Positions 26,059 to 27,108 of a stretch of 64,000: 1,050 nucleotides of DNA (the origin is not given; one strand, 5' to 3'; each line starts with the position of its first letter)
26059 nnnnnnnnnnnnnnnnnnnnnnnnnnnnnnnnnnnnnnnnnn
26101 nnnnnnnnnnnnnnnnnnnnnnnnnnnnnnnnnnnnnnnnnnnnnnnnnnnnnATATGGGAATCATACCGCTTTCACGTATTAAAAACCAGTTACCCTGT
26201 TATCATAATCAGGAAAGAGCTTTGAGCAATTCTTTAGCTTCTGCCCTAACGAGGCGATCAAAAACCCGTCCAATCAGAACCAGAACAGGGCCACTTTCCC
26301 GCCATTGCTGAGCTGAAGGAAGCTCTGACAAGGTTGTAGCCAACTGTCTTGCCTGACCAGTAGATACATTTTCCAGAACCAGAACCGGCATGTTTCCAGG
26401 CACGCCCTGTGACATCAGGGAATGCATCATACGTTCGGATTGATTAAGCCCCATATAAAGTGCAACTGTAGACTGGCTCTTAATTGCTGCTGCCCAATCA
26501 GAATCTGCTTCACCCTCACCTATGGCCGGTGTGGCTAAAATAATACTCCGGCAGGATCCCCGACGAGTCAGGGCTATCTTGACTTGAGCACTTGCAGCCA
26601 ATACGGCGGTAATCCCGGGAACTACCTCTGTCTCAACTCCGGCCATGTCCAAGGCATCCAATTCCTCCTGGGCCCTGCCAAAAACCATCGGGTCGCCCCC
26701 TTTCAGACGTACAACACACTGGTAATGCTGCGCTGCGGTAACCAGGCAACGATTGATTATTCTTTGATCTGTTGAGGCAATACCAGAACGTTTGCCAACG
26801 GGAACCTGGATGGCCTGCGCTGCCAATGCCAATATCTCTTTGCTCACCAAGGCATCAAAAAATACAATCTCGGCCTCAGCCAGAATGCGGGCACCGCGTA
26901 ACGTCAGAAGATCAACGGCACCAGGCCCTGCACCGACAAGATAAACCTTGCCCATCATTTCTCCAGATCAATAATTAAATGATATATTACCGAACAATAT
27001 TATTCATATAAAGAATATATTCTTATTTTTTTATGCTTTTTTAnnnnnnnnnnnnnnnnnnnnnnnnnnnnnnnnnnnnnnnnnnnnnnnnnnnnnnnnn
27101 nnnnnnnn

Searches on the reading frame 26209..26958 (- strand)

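Call 56: search_protein_families(library=pfam, proteins=[window:26209-26958:-], max_evalue=0.00001)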
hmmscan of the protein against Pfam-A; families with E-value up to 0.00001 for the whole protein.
window:26209-26958:- (249 aa): 1 family
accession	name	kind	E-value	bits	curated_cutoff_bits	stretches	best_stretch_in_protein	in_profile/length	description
PF00590.25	TP_methylase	-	2.4e-45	155.5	27.8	1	4-213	1-211/212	Tetrapyrrole (Corrin/Porphyrin) Methylases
